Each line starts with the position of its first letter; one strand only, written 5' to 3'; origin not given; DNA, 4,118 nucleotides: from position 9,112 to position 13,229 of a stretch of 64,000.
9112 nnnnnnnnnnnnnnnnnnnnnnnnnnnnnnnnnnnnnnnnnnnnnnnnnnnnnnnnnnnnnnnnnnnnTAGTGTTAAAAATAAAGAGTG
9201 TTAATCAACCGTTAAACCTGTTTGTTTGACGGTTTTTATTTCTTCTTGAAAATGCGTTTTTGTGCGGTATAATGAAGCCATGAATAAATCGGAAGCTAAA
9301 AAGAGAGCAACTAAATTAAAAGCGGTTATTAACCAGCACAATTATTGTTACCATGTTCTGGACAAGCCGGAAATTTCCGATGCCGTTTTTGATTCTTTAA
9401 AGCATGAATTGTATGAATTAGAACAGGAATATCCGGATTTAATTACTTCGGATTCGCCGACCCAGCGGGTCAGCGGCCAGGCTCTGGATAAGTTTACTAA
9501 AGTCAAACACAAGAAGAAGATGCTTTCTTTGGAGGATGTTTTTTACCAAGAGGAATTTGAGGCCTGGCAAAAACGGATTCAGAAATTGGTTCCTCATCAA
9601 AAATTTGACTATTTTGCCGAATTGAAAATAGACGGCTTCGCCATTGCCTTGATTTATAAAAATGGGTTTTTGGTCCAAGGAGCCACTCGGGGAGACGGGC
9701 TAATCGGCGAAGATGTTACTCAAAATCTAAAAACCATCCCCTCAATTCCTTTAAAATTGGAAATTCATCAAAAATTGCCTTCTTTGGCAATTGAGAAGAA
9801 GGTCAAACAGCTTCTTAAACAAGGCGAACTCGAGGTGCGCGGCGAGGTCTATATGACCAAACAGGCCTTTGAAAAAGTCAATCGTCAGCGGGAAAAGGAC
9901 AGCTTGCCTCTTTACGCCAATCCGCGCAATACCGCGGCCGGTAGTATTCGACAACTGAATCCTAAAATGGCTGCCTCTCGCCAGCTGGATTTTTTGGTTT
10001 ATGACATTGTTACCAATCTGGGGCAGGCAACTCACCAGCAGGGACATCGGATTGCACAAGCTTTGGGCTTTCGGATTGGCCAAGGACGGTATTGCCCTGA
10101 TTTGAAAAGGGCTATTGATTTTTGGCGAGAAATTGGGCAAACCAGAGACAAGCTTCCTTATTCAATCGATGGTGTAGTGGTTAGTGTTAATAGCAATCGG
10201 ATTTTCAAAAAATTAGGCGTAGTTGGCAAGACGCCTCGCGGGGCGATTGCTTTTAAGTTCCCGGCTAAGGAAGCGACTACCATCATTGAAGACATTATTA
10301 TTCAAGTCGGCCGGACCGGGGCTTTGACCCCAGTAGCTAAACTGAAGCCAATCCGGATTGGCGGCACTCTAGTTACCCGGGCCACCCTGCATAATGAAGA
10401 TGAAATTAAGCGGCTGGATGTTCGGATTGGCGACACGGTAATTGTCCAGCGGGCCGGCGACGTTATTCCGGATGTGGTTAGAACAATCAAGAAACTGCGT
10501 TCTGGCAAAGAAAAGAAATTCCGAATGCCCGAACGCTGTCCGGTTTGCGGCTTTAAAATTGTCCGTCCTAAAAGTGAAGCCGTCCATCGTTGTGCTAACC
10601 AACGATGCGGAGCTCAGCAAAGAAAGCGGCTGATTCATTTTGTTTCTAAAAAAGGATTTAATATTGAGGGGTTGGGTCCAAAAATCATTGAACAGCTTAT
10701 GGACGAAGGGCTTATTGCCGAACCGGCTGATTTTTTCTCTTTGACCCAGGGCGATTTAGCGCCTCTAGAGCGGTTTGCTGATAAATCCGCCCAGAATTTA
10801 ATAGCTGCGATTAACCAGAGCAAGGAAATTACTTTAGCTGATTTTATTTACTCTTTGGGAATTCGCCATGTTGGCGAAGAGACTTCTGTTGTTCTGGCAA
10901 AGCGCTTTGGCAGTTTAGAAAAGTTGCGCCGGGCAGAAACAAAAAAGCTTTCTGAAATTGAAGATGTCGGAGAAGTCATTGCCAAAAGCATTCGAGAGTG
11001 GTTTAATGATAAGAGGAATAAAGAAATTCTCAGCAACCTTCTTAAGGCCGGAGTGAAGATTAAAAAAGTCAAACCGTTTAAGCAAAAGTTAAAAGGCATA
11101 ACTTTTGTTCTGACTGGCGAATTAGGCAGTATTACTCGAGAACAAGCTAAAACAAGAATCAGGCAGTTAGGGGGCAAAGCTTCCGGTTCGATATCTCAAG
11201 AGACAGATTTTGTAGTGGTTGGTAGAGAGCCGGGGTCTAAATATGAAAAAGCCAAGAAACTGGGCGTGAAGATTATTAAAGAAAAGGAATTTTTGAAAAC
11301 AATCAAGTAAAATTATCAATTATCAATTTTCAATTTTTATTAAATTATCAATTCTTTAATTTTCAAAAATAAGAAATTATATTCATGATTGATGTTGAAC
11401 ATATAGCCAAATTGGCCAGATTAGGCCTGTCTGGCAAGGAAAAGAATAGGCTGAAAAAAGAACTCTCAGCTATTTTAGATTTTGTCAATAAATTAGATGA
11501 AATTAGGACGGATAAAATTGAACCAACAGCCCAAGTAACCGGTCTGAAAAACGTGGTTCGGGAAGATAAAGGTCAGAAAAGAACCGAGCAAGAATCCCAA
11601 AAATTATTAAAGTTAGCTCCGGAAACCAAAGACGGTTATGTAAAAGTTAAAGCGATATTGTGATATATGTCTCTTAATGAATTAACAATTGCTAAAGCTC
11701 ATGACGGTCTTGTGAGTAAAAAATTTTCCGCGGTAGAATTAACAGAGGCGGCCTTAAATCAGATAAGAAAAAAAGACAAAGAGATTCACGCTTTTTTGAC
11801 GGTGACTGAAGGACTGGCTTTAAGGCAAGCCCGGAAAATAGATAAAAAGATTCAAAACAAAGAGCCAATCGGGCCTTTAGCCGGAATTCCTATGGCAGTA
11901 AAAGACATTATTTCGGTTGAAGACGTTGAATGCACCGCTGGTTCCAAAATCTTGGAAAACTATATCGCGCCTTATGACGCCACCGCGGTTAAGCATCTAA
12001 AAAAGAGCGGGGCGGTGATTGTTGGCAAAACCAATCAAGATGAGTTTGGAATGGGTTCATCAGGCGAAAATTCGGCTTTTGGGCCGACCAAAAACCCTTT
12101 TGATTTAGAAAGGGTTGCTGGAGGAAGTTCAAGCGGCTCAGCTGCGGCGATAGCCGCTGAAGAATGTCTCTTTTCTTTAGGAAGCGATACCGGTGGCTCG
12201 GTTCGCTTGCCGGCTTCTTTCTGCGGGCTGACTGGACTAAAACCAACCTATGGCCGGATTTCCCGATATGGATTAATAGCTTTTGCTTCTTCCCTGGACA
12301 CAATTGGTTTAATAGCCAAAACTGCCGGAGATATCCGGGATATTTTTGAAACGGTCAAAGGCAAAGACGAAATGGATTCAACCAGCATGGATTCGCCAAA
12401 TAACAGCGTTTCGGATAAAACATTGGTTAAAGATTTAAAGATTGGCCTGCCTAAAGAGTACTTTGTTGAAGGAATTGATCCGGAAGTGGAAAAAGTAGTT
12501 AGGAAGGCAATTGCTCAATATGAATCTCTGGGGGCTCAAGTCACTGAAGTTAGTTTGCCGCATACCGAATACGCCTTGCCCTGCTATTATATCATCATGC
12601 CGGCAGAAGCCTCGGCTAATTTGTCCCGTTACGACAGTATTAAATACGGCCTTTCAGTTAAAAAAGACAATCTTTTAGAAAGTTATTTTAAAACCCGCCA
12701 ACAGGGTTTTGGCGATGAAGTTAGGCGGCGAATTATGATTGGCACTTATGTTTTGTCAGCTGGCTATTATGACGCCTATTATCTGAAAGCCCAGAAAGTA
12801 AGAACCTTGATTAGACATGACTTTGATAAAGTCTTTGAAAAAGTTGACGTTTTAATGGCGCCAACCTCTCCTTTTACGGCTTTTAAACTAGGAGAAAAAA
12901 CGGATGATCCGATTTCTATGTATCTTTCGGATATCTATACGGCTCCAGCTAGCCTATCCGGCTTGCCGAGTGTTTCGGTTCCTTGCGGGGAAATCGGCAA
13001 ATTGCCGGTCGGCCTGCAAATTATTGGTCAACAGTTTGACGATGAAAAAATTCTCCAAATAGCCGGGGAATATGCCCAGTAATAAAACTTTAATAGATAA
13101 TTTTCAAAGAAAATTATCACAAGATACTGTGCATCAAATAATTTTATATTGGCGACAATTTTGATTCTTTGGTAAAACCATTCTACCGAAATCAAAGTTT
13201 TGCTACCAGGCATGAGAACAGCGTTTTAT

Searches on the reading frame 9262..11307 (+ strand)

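Call 20: search_protein_families(library=pfam, proteins=[window:9262-11307:+], max_evalue=0.0001)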
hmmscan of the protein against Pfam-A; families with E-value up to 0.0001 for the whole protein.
window:9262-11307:+ (682 aa): 8 families
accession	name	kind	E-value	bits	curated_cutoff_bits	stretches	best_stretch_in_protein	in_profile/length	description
PF01653.23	DNA_ligase_aden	-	2.2e-79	267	27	1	77-336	3-253/253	NAD-dependent DNA ligase adenylation domain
PF03120.22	DNA_ligase_OB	-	1.7e-33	114.8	32.9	1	339-416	1-78/79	NAD-dependent DNA ligase OB-fold domain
PF12826.13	HHH_2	-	7.1e-24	84.2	27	1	528-589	2-63/64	Helix-hairpin-helix motif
PF00533.33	BRCT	-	2.2e-15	57.1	21.3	1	609-679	5-76/78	BRCA1 C Terminus (BRCT) domain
PF14520.12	HHH_5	-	4.1e-12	46.8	27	1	532-579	5-53/57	Helix-hairpin-helix domain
PF22745.1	Nlig-Ia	-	1.4e-08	35.7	27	1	17-63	7-53/92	DNA ligase-like, N-terminal NAD+-binding domain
PF03119.21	DNA_ligase_ZBD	-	1.2e-07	31.9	25.8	1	425-451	1-27/27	NAD-dependent DNA ligase C4 zinc finger domain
PF12738.14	PTCB-BRCT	-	3.6e-07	30.5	22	1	626-673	13-60/63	twin BRCT domain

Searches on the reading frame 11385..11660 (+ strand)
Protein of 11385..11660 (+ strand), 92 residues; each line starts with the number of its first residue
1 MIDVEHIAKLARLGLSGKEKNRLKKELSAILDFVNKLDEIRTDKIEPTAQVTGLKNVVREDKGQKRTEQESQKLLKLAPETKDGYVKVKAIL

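Call 20: search_protein_families(library=pfam, proteins=[window:11385-11660:+], max_evalue=0.0001)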
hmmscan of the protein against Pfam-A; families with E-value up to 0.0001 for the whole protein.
window:11385-11660:+ (92 aa): 1 family
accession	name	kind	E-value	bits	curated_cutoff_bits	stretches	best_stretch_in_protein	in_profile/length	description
PF02686.20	GatC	-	1e-18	67.7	23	1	15-88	1-66/66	Glu-tRNAGln amidotransferase C subunit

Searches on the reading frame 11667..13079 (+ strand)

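Call 21: search_protein_families(library=pfam, proteins=[window:11667-13079:+], max_evalue=0.0001)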
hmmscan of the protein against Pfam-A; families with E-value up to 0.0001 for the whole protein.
window:11667-13079:+ (471 aa): 1 family
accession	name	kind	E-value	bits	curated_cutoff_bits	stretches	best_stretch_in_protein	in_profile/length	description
PF01425.27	Amidase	-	3e-158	528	27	1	24-463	1-445/445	Amidase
